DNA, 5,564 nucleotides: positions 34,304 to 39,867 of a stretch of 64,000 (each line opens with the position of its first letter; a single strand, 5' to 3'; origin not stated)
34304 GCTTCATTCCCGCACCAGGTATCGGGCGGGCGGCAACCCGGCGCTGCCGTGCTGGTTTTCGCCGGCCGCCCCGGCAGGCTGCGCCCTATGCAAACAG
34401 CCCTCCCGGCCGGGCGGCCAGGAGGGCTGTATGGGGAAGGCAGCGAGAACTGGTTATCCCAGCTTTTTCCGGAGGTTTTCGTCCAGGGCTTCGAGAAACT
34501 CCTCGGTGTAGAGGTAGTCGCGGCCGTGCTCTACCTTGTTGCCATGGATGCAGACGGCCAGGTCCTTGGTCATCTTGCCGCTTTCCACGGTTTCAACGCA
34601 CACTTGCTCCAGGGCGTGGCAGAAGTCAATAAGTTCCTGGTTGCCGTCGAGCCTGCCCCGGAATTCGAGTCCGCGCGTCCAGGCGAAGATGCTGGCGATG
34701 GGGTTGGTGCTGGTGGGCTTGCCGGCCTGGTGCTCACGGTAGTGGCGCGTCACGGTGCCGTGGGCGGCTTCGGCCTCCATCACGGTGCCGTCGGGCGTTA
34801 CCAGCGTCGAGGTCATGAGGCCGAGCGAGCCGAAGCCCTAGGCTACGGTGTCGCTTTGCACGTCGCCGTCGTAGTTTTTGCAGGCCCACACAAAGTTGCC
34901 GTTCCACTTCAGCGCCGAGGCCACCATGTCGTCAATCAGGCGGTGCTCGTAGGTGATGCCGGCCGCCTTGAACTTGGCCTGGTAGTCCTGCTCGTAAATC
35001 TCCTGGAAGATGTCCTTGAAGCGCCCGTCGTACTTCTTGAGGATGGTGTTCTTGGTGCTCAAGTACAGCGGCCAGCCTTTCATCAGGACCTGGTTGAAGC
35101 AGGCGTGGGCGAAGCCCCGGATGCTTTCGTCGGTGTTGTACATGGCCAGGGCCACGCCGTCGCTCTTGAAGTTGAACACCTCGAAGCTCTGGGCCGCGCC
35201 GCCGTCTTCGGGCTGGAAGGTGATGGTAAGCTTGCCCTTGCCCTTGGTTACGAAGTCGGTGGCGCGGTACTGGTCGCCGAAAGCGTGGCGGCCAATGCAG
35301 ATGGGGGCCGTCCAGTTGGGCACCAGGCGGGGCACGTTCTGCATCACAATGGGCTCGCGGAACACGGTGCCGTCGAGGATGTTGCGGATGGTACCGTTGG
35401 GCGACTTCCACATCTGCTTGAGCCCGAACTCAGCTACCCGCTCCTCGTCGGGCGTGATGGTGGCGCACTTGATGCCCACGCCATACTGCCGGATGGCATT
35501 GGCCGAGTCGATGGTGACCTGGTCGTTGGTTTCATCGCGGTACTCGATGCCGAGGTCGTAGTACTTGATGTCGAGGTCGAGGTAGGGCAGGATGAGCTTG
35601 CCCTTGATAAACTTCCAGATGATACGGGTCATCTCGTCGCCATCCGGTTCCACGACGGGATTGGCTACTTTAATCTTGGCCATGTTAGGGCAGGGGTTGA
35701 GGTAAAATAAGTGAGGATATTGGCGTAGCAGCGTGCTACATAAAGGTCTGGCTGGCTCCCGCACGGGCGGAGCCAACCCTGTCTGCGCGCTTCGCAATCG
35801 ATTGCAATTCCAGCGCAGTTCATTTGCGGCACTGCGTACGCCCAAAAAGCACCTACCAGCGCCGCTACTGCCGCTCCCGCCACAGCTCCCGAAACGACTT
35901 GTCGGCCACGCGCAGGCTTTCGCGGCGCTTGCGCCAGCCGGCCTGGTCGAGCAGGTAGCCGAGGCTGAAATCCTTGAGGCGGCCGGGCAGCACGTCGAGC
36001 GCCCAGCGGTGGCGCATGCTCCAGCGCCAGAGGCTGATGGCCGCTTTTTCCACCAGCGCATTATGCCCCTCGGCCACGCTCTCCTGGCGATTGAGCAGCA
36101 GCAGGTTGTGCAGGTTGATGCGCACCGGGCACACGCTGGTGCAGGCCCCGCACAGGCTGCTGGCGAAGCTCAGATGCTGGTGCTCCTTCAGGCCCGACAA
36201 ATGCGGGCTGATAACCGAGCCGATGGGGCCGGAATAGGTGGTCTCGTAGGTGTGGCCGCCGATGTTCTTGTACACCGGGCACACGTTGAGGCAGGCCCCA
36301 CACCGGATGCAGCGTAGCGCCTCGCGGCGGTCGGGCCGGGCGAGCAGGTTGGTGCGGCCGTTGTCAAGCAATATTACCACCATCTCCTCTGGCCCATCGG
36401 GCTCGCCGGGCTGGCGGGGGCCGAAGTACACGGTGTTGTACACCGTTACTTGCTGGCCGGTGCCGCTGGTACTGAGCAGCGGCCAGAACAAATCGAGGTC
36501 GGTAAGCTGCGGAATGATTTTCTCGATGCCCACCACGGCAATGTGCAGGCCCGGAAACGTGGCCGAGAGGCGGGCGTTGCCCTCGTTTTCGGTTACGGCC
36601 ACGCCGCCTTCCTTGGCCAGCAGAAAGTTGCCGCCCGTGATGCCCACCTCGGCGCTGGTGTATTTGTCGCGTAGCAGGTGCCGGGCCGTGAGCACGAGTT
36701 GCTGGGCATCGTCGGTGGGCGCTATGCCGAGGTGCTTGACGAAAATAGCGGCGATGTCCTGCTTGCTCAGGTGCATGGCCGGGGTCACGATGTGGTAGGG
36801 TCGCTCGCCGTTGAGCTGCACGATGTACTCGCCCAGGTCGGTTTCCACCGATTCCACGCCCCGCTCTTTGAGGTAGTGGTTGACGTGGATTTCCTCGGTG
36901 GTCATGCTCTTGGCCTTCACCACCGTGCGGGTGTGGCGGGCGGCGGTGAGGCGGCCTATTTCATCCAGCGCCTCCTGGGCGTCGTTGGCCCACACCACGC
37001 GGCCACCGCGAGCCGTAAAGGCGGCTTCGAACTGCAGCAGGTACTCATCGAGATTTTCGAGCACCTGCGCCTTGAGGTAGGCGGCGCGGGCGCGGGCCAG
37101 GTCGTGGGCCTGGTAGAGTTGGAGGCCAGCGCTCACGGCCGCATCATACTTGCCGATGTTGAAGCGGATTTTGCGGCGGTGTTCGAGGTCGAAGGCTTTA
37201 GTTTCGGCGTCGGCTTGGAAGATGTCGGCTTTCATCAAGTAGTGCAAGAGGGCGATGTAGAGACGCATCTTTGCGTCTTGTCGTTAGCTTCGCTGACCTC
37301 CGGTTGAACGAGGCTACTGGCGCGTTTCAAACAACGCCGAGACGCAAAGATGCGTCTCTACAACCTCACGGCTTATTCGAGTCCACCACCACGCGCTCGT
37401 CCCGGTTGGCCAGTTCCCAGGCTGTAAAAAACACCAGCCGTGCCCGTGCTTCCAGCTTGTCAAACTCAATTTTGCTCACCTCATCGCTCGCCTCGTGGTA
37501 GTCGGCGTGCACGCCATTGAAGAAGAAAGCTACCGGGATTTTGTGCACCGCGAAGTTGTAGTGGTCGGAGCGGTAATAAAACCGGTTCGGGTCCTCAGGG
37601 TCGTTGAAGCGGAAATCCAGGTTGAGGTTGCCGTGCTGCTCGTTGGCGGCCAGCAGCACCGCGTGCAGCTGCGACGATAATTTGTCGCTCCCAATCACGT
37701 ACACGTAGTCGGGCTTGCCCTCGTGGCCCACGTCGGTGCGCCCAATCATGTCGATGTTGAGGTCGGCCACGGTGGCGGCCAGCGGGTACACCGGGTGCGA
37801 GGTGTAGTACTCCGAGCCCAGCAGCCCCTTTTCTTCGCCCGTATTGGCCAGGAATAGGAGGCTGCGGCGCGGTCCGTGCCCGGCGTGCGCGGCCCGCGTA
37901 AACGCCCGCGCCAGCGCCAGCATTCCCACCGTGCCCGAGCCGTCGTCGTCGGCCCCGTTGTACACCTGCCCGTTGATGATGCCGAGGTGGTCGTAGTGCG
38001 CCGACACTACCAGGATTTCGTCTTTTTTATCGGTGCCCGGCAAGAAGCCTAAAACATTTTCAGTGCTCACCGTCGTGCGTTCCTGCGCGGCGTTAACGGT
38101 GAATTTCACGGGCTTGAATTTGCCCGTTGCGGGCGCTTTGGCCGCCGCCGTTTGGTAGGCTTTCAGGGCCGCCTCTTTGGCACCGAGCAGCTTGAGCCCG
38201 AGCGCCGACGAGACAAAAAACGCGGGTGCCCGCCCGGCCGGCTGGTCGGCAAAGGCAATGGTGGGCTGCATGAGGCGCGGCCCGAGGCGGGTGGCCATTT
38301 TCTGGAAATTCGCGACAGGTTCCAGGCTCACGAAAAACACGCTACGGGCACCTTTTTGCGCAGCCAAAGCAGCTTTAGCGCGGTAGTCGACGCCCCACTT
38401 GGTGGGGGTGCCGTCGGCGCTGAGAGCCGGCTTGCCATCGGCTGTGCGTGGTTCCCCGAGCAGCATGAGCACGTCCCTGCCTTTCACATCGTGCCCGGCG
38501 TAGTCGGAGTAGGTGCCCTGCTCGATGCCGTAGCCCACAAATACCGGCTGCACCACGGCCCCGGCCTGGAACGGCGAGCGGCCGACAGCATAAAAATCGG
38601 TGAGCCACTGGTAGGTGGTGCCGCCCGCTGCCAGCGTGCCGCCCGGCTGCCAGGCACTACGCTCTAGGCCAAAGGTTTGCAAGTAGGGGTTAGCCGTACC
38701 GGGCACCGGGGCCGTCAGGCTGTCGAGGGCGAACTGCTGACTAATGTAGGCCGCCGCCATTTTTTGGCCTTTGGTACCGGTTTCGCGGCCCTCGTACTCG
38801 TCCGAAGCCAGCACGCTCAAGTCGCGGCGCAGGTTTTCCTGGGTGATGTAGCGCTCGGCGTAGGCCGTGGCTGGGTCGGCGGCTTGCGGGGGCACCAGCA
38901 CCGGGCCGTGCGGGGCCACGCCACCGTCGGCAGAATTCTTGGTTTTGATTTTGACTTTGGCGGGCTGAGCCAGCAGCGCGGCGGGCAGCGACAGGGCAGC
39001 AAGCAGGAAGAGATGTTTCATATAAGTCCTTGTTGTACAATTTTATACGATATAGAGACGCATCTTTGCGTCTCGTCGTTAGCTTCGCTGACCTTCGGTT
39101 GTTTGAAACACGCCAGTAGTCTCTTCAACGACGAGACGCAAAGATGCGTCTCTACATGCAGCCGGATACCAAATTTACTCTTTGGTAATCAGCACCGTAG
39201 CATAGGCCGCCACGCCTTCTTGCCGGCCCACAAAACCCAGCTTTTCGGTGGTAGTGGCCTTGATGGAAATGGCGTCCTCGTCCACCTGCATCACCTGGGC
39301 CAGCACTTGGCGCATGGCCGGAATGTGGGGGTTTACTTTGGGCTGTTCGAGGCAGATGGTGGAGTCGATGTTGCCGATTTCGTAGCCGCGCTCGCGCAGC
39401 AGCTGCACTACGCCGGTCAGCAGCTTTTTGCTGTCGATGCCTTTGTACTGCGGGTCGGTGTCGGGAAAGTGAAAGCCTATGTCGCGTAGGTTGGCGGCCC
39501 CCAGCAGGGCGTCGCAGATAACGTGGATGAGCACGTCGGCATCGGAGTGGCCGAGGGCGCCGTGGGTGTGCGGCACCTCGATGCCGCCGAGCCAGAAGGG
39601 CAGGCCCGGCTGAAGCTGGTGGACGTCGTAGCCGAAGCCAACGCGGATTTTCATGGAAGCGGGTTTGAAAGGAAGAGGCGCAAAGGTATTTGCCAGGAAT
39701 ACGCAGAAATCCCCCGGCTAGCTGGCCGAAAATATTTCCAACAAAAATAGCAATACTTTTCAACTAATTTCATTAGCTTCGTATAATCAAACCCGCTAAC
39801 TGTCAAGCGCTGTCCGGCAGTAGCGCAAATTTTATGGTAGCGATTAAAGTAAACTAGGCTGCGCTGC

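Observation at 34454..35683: Single in-frame TAG splits an otherwise intact isocitrate dehydrogenase gene at a universally conserved Gln codon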

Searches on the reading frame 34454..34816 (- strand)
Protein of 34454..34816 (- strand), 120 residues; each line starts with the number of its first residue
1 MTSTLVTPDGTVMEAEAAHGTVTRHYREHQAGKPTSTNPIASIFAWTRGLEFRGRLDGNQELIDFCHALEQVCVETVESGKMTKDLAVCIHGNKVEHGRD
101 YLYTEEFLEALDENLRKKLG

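Call 47: find_encoding_contigs(protein=window:34454-34816:-, flank=3000, max_places=6)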
Protein window:34454-34816:- (120 aa): no gene with exactly this product is on record in the collection.

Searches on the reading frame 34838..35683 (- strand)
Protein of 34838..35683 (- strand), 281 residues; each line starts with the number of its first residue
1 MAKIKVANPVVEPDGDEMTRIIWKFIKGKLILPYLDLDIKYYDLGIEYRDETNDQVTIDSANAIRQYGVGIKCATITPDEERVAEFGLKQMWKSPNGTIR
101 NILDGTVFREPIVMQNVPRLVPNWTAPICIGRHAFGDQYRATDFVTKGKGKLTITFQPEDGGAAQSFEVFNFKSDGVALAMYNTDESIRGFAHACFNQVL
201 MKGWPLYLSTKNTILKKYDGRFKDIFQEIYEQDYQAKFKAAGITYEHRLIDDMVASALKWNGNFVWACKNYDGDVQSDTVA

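Call 13: find_encoding_contigs(protein=window:34838-35683:-, flank=6000, max_places=6)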
Protein window:34838-35683:- (281 aa): no gene with exactly this product is on record in the collection.

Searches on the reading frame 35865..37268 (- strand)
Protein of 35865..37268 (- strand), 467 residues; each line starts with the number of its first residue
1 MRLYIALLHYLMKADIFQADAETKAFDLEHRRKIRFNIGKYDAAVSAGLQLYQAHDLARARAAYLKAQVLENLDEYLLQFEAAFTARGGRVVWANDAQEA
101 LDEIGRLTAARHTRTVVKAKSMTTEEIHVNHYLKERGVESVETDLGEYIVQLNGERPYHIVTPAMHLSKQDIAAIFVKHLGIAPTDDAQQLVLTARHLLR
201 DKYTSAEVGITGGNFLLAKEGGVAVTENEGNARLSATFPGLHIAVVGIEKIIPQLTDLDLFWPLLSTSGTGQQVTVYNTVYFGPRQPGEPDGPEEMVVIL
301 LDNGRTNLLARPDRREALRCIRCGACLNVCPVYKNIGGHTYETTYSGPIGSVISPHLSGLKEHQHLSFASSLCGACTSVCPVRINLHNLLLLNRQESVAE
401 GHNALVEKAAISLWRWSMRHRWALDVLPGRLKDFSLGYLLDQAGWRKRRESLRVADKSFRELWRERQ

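Call 12: find_encoding_contigs(protein=window:35865-37268:-, flank=6000, max_places=6)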
Protein window:35865-37268:- (467 aa): no gene with exactly this product is on record in the collection.

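Call 22: search_protein_families(library=pfam, proteins=[window:35868-37268:-], max_evalue=0.00001)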
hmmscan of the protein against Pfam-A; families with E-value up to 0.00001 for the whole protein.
window:35868-37268:- (467 aa): 7 families
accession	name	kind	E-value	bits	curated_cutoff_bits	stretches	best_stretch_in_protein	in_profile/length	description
PF02589.21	LUD_dom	-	1.3e-34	120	22.6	1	79-301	3-189/189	LUD domain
PF13183.11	Fer4_8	-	4.5e-14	53.2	27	1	316-384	1-68/68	4Fe-4S dicluster domain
PF13237.11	Fer4_10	-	1.1e-07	32.1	25.5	0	315-337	4-27/53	4Fe-4S dicluster domain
PF13534.11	Fer4_17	-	2.7e-07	31.5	22.2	1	319-384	1-60/61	4Fe-4S dicluster domain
PF13187.11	Fer4_9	-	2.3e-06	27.9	27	0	314-332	31-49/52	4Fe-4S dicluster domain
PF00037.32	Fer4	-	2.7e-06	27.4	21.1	0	319-332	7-20/24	4Fe-4S binding domain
PF12797.12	Fer4_2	-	8.3e-06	25.9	24.5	0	315-332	5-22/22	4Fe-4S binding domain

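Call 60: find_homologous_proteins(query=window:35868-37268:-, max_evalue=1e-30)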
Query window:35868-37268:- (467 aa): 8000 proteins with E <= 1e-30 among 8000 candidates; the best 120 are listed.
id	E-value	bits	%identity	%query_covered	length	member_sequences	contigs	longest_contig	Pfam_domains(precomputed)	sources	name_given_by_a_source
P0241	2.2e-291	984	94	98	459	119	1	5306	PF02589.22,PF12797.13,PF00037.33,PF12798.13,PF12838.13,PF13534.12,PF13237.12,PF13183.12,PF13187.12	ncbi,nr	ncbi:MAG: lactate utilization protein [Hymenobacter sp.]|nr:MAG: lactate utilization protein [Hymeno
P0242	1.1e-284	962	92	98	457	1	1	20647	PF02589.22,PF12797.13,PF00037.33,PF12798.13,PF12838.13,PF13534.12,PF13237.12,PF13183.12,PF13187.12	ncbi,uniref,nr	ncbi:MAG TPA: lactate utilization protein B [Hymenobacter sp.]|uniref:lactate utilization protein B 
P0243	5.2e-284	960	93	97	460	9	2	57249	PF02589.22,PF12797.13,PF00037.33,PF12798.13,PF13484.12,PF12838.13,PF13534.12,PF13237.12,PF13183.12,PF13187.12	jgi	jgi:L-lactate dehydrogenase complex protein LldF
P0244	8.5e-283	956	92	97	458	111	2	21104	PF02589.22,PF12797.13,PF00037.33,PF12798.13,PF12838.13,PF13534.12,PF13237.12,PF13183.12,PF13187.12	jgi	jgi:L-lactate dehydrogenase complex protein LldF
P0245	1.1e-282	956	92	97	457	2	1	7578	PF02589.22,PF12797.13,PF00037.33,PF12798.13,PF12838.13,PF13534.12,PF13237.12,PF13183.12,PF13187.12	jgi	jgi:L-lactate dehydrogenase complex protein LldF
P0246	1.2e-282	955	92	97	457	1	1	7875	PF02589.22,PF12797.13,PF00037.33,PF12798.13,PF12838.13,PF13534.12,PF13237.12,PF13183.12,PF13187.12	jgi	jgi:L-lactate dehydrogenase complex protein LldF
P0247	8.5e-274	926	90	97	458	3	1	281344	PF02589.22,PF12797.13,PF00037.33,PF12798.13,PF13484.12,PF12838.13,PF13534.12,PF13237.12,PF13183.12,PF13187.12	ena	-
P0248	1.2e-271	919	88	97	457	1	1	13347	PF02589.22,PF12797.13,PF00037.33,PF12798.13,PF13484.12,PF12838.13,PF13534.12,PF13237.12,PF13183.12,PF13187.12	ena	-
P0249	1.1e-270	916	88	98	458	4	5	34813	PF02589.22,PF12797.13,PF00037.33,PF12798.13,PF13484.12,PF12838.13,PF13534.12,PF13237.12,PF13183.12,PF13187.12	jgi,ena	-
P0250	1.5e-269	912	87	97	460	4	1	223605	PF02589.22,PF12797.13,PF00037.33,PF12798.13,PF13484.12,PF12838.13,PF13534.12,PF13237.12,PF13183.12,PF13187.12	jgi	jgi:L-lactate dehydrogenase complex protein LldF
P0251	8.2e-267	903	87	97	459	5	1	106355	PF02589.22,PF12797.13,PF00037.33,PF12798.13,PF13534.12,PF13237.12,PF13183.12,PF13187.12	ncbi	ncbi:MAG: LutB/LldF family L-lactate oxidation iron-sulfur protein [Janthinobacterium lividum]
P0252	2.6e-265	898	88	96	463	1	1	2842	PF02589.22,PF12797.13,PF00037.33,PF12798.13,PF12838.13,PF13534.12,PF13237.12,PF13183.12,PF13187.12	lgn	-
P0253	5.4e-262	887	85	97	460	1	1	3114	PF02589.22,PF00037.33,PF12798.13,PF12838.13,PF13534.12,PF13237.12,PF13183.12,PF13187.12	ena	-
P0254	2.1e-259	879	84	97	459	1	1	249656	PF02589.22,PF12797.13,PF00037.33,PF12798.13,PF12838.13,PF13534.12,PF13237.12,PF13183.12,PF13187.12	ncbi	ncbi:LutB/LldF family L-lactate oxidation iron-sulfur protein [Hymenobacter humi]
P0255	4.0e-259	878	84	98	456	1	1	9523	PF02589.22,PF00037.33,PF12798.13,PF13534.12,PF13237.12,PF13183.12,PF13187.12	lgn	-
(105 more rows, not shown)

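Call 61: find_encoding_contigs(protein=P0243, flank=6000, max_places=4)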
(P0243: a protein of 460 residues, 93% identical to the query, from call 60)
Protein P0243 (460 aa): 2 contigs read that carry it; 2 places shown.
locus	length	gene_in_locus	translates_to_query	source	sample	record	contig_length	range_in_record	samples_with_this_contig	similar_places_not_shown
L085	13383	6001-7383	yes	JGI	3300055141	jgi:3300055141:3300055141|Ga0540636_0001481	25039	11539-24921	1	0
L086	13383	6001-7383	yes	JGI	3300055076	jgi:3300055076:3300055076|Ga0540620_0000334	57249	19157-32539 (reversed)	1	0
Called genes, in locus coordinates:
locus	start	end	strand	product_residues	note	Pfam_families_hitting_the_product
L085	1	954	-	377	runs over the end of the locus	PF00364:Biotin_lipoyl (faint), PF25917:BSH_RND, PF25919:BSH_CusB (weak), PF25973:BSH_CzcB (faint), PF25893:HH_CzcB, PF25954:Beta-barrel_RND_2, PF25967:RND-MFP_C, PF25989:YknX_C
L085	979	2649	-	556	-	PF02321:OEP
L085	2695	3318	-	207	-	PF00440:TetR_N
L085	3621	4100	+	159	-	PF02542:YgbB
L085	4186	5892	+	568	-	PF04389:Peptidase_M28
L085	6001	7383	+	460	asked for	PF02589:LUD_dom, PF13187:Fer4_9 (faint), PF12797:Fer4_2 (faint), PF00037:Fer4 (faint), PF12798:Fer4_3 (faint), PF12838:Fer4_7 (faint), PF13183:Fer4_8, PF13534:Fer4_17 (weak), +2 more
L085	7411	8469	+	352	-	-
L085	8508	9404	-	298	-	PF03313:SDH_alpha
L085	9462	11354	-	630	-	PF01435:Peptidase_M48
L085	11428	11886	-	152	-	PF01641:SelR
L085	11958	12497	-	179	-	PF00561:Abhydrolase_1 (weak), PF06821:Ser_hydrolase, PF12697:Abhydrolase_6 (weak), PF12146:Hydrolase_4 (faint)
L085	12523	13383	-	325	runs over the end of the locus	?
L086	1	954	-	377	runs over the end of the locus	PF00364:Biotin_lipoyl (faint), PF25917:BSH_RND, PF25919:BSH_CusB (weak), PF25973:BSH_CzcB (faint), PF25893:HH_CzcB, PF25954:Beta-barrel_RND_2, PF25967:RND-MFP_C, PF25989:YknX_C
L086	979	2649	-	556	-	PF02321:OEP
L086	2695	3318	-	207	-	PF00440:TetR_N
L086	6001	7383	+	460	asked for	PF02589:LUD_dom, PF13187:Fer4_9 (faint), PF12797:Fer4_2 (faint), PF00037:Fer4 (faint), PF12798:Fer4_3 (faint), PF12838:Fer4_7 (faint), PF13183:Fer4_8, PF13534:Fer4_17 (weak), +2 more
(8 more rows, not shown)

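Call 62: find_encoding_contigs(protein=P0242, flank=6000, max_places=4)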
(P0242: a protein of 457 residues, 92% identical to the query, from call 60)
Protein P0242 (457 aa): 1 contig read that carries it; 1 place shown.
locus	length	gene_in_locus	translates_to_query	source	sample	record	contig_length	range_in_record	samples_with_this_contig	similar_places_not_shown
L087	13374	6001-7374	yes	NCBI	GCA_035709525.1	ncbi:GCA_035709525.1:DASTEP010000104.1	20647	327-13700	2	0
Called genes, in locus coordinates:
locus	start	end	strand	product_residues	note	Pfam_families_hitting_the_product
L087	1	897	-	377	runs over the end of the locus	PF00364:Biotin_lipoyl (faint), PF25917:BSH_RND, PF25919:BSH_CusB (weak), PF25973:BSH_CzcB (weak), PF25893:HH_CzcB, PF25954:Beta-barrel_RND_2, PF25967:RND-MFP_C (weak), PF25989:YknX_C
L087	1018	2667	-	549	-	PF02321:OEP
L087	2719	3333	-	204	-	PF00440:TetR_N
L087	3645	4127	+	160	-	PF02542:YgbB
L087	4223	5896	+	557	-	PF04389:Peptidase_M28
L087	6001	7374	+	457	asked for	PF02589:LUD_dom, PF13187:Fer4_9 (faint), PF00037:Fer4 (faint), PF12797:Fer4_2 (faint), PF12798:Fer4_3 (faint), PF12838:Fer4_7 (faint), PF13183:Fer4_8, PF13534:Fer4_17 (weak), +1 more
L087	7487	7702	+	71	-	PF13560:HTH_31, PF01381:HTH_3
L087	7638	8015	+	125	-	PF13657:Couple_hipA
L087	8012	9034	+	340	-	PF07804:HipA_C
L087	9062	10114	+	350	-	-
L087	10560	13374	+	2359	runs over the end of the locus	-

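Call 63: find_encoding_contigs(protein=P0241, flank=6000, max_places=4)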
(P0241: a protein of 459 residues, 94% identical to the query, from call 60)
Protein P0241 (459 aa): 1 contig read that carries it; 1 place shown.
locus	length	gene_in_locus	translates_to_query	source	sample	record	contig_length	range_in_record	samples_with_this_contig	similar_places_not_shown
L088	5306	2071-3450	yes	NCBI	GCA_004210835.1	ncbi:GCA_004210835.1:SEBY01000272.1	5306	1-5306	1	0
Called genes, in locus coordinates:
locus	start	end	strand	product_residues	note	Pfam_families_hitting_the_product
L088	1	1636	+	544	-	PF04389:Peptidase_M28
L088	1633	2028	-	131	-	-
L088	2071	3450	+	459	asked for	PF02589:LUD_dom, PF13187:Fer4_9 (faint), PF12797:Fer4_2 (faint), PF00037:Fer4 (faint), PF12798:Fer4_3 (faint), PF12838:Fer4_7 (faint), PF13183:Fer4_8, PF13534:Fer4_17 (weak), +1 more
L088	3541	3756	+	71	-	PF13560:HTH_31, PF01381:HTH_3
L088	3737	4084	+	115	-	PF13657:Couple_hipA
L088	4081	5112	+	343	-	PF07804:HipA_C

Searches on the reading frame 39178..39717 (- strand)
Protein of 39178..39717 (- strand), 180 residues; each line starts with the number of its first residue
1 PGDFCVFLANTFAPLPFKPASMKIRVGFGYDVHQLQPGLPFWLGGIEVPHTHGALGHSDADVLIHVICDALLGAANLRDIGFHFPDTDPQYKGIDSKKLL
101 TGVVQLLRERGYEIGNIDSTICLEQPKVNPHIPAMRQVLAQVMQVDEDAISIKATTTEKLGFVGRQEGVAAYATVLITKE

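Call 22: search_protein_families(library=pfam, proteins=[window:39178-39717:-], max_evalue=0.00001)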
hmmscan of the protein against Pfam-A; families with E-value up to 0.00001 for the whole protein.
window:39178-39717:- (180 aa): 1 family
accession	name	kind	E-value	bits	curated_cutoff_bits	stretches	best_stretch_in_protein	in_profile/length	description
PF02542.21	YgbB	-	2.5e-69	233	26.7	1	24-177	1-154/155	YgbB family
